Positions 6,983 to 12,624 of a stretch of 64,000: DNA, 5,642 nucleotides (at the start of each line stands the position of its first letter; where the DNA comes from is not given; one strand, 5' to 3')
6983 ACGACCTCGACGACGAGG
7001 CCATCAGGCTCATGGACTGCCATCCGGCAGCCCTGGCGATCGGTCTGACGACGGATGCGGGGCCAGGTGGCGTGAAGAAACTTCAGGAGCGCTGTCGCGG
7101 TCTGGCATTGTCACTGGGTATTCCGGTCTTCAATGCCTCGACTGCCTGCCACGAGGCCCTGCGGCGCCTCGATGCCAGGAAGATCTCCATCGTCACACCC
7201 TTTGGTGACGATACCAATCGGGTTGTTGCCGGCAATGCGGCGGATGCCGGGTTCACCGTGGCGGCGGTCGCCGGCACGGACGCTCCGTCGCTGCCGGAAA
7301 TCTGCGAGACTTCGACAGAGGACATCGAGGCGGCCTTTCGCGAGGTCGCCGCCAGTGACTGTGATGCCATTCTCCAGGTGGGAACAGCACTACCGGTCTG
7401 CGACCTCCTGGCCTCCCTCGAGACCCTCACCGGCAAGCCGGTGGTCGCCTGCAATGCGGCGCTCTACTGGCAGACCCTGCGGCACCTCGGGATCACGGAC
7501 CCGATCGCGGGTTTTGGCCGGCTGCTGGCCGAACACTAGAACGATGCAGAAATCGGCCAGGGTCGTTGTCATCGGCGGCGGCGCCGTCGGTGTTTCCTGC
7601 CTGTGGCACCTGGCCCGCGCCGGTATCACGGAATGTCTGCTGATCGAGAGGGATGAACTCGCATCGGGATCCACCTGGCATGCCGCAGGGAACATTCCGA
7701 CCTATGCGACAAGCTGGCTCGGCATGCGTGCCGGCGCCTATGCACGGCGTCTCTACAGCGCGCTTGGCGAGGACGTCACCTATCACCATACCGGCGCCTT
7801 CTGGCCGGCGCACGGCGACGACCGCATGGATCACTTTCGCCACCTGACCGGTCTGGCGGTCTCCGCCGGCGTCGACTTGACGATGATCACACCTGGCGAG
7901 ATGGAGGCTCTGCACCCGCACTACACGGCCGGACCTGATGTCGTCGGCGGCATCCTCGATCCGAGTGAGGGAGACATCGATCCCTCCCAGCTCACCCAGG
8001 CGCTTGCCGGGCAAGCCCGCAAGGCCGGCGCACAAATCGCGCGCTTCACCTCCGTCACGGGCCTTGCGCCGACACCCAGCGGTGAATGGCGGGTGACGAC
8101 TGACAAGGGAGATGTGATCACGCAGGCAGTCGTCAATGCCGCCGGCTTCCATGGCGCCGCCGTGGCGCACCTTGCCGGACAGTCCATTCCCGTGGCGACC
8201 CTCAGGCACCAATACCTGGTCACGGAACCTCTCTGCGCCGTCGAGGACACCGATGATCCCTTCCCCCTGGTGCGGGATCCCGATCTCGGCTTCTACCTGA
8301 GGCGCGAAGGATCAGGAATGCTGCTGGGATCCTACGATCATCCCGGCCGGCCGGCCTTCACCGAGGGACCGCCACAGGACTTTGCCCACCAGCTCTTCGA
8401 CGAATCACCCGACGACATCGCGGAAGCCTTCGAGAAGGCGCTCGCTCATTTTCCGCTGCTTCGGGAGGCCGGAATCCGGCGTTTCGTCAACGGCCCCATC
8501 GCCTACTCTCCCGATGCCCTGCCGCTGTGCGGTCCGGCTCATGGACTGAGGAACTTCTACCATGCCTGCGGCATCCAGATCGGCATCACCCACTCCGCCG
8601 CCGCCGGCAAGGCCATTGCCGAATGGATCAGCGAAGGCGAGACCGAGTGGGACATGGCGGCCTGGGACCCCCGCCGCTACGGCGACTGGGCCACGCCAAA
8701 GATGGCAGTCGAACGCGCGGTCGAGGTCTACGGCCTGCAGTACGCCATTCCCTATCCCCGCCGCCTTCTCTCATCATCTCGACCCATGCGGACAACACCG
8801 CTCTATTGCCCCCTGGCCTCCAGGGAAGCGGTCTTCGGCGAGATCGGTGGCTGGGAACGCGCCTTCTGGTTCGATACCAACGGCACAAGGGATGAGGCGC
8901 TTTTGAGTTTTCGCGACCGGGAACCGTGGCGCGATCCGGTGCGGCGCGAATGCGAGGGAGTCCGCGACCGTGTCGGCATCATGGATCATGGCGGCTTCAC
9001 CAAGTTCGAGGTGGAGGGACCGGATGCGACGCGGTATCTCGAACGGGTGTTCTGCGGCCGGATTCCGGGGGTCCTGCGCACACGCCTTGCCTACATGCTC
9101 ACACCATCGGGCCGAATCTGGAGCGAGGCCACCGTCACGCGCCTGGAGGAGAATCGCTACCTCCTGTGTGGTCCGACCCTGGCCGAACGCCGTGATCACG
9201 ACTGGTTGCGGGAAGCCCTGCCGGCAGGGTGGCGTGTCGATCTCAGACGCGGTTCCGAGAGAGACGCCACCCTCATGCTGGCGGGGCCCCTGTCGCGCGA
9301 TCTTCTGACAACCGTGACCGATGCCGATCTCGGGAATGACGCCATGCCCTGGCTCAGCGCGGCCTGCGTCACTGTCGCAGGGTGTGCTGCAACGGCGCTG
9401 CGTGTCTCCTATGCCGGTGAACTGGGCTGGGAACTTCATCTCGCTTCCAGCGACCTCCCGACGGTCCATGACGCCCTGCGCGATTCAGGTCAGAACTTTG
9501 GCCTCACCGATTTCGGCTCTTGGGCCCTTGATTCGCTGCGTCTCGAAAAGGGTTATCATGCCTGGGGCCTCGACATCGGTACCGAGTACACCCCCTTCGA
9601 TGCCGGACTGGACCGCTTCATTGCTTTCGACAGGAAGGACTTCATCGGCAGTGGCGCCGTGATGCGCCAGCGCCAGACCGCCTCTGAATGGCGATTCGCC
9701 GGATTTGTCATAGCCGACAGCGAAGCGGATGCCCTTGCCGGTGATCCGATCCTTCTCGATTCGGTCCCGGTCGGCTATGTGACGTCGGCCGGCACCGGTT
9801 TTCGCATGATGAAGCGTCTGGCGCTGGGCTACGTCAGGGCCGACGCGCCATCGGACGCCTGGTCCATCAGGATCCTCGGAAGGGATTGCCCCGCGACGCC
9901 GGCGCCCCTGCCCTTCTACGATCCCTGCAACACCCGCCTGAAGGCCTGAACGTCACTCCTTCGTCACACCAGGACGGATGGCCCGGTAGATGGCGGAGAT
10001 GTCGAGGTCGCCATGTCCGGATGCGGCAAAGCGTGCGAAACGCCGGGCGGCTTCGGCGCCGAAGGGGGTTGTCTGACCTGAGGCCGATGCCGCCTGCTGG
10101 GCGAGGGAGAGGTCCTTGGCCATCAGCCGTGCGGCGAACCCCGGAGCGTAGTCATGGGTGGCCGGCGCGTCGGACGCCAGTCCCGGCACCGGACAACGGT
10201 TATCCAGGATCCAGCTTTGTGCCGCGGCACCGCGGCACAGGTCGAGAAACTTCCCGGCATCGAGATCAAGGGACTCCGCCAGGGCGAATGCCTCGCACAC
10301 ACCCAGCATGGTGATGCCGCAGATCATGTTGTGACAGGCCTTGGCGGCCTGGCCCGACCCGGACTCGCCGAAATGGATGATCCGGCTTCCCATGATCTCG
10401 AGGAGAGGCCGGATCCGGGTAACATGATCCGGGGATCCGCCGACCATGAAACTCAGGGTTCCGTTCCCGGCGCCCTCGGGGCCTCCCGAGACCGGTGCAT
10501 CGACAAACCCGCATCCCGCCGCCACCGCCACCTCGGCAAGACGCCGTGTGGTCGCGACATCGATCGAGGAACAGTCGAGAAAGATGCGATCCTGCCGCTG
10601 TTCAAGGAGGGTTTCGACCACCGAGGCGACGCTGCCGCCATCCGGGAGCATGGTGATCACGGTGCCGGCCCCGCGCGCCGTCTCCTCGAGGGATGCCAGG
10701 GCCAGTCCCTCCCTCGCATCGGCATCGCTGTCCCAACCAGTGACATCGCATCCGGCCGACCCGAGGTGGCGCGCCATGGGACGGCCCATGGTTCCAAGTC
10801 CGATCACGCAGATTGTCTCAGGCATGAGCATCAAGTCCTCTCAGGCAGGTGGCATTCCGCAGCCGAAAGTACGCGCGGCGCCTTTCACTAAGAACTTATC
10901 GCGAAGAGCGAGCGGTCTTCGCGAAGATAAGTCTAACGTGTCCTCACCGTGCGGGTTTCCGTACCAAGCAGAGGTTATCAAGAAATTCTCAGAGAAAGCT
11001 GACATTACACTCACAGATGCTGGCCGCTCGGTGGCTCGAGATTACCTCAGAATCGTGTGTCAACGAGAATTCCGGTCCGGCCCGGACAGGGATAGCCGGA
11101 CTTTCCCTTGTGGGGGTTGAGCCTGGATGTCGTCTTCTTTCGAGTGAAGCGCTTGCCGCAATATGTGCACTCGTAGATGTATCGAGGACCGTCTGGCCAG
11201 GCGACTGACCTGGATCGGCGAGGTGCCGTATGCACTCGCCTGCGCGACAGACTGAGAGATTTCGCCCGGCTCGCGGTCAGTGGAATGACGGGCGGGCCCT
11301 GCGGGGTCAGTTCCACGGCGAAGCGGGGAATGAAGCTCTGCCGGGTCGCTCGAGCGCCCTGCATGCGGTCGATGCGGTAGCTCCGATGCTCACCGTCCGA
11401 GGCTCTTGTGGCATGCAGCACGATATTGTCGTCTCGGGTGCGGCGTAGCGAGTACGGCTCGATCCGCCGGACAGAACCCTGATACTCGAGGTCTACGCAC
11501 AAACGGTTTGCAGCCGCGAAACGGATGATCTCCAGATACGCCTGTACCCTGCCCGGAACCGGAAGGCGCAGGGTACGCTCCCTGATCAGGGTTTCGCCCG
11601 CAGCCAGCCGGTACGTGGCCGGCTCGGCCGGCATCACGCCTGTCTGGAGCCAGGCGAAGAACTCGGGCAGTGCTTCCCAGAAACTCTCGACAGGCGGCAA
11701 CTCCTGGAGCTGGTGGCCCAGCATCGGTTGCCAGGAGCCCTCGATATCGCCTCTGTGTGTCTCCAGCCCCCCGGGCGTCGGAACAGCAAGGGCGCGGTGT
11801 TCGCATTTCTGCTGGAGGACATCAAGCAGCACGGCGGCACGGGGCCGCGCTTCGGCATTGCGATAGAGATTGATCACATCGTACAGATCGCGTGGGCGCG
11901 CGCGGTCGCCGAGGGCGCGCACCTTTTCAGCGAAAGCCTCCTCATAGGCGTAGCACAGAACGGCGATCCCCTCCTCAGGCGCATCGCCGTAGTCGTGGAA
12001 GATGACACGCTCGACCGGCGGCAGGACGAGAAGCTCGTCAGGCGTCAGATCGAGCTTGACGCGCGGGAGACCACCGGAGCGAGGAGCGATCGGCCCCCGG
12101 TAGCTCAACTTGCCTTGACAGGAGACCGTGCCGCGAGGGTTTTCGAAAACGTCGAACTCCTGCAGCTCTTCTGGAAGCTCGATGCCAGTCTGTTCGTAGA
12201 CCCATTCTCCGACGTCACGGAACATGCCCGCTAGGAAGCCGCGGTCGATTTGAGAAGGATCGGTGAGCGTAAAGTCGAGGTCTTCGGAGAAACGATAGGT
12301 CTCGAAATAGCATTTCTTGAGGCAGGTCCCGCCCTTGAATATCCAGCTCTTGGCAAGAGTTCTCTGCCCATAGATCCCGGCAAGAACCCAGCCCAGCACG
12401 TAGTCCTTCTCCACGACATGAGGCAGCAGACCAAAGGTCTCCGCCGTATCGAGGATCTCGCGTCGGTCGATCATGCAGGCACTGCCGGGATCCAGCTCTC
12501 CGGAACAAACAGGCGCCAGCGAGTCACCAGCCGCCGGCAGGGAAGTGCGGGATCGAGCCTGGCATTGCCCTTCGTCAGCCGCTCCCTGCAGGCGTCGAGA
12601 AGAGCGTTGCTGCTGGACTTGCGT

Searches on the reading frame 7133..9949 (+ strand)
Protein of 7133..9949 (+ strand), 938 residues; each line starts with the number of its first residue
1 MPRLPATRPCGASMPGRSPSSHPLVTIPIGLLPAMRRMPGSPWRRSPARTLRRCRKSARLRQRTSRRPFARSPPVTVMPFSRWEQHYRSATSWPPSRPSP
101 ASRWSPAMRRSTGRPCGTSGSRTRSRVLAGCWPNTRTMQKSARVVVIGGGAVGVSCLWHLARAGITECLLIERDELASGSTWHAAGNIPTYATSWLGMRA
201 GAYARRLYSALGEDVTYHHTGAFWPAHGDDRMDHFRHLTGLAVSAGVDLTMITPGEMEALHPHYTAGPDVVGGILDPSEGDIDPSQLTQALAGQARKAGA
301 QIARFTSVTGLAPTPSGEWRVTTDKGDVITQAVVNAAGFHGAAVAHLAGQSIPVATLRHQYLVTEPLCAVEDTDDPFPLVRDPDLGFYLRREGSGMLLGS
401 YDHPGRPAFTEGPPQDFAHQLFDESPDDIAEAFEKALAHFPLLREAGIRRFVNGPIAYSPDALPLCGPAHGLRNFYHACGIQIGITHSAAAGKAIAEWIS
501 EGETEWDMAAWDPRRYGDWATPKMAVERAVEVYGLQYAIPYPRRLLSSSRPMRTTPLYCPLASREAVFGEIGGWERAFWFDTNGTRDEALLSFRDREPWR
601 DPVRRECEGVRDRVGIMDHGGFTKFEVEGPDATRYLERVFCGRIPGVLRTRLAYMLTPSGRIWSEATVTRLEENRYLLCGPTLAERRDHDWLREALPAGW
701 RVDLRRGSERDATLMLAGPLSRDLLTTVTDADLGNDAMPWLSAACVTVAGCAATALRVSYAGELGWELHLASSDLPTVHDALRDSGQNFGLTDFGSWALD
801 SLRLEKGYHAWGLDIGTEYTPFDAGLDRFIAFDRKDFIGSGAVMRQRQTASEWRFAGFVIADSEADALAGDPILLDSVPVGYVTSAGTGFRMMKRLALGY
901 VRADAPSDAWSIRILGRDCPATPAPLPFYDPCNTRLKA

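Call 6: search_protein_families(library=pfam, proteins=[window:7133-9949:+], max_evalue=0.001)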
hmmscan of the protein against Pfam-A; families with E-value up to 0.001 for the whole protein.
window:7133-9949:+ (938 aa): 6 families
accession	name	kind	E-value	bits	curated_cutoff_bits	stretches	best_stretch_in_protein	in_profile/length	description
PF01266.30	DAO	-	2e-64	218.8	27.9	1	143-498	1-353/353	FAD dependent oxidoreductase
PF01571.26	GCV_T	-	4.7e-61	206.7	25.6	1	562-828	6-254/255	Aminomethyltransferase folate-binding domain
PF08669.17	GCV_T_C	-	2.9e-14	53.1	25.9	1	854-930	2-80/80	Glycine cleavage T-protein C-terminal barrel domain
PF16350.10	FAO_M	-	4.5e-13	49.6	27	1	501-554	1-55/56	FAD dependent oxidoreductase central domain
PF13738.12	Pyr_redox_3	-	2.2e-06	27.6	30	0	145-177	1-33/305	Pyridine nucleotide-disulphide oxidoreductase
PF13450.12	NAD_binding_8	-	0.00039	21.1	21.9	0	146-196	1-52/68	NAD(P)-binding Rossmann-like domain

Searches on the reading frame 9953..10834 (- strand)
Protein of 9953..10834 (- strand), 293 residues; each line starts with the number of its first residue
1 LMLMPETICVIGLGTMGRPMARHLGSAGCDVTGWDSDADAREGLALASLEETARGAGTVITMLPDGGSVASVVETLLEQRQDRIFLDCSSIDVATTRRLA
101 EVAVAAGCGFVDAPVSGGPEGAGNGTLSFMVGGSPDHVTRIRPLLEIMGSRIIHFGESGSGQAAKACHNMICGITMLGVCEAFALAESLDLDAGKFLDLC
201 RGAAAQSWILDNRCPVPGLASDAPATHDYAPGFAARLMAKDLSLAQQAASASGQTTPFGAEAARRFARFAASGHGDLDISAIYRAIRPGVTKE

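Call 6: search_protein_families(library=pfam, proteins=[window:9953-10834:-], max_evalue=0.001)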
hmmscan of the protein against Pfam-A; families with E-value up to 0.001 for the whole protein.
window:9953-10834:- (293 aa): 3 families
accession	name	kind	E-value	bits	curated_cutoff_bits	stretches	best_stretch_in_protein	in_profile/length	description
PF03446.21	NAD_binding_2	-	3.7e-40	138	21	1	7-156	1-161/161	NAD binding domain of 6-phosphogluconate dehydrogenase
PF14833.11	NAD_binding_11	-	2.4e-29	102.5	30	1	159-285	1-121/122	NAD-binding of NADP-dependent 3-hydroxyisobutyrate dehydrogenase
PF02826.25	2-Hacid_dh_C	-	4.8e-05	23.2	25.1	1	5-65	36-101/178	D-isomer specific 2-hydroxyacid dehydrogenase, NAD binding domain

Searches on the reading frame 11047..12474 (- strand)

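Call 3: search_protein_families(library=pfam, proteins=[window:11047-12474:-], max_evalue=0.01)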
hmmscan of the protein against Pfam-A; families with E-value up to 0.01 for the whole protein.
window:11047-12474:- (475 aa): 3 families
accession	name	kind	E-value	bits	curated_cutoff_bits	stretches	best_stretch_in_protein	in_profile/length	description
PF08843.17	AbiEii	-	8e-36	124.6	22.5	1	30-269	2-236/238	Nucleotidyl transferase AbiEii toxin, Type IV TA system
PF13280.12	WYL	-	3.9e-05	24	21.8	1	313-375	2-69/70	WYL domain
PF02892.21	zf-BED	-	0.0047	17.4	20.6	1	432-455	15-38/44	BED zinc finger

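Call 4: search_protein_families(library=ncbifam, proteins=[window:11047-12474:-], max_evalue=0.01)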
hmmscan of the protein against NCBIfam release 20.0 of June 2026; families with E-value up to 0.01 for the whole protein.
window:11047-12474:- (475 aa): 0 families
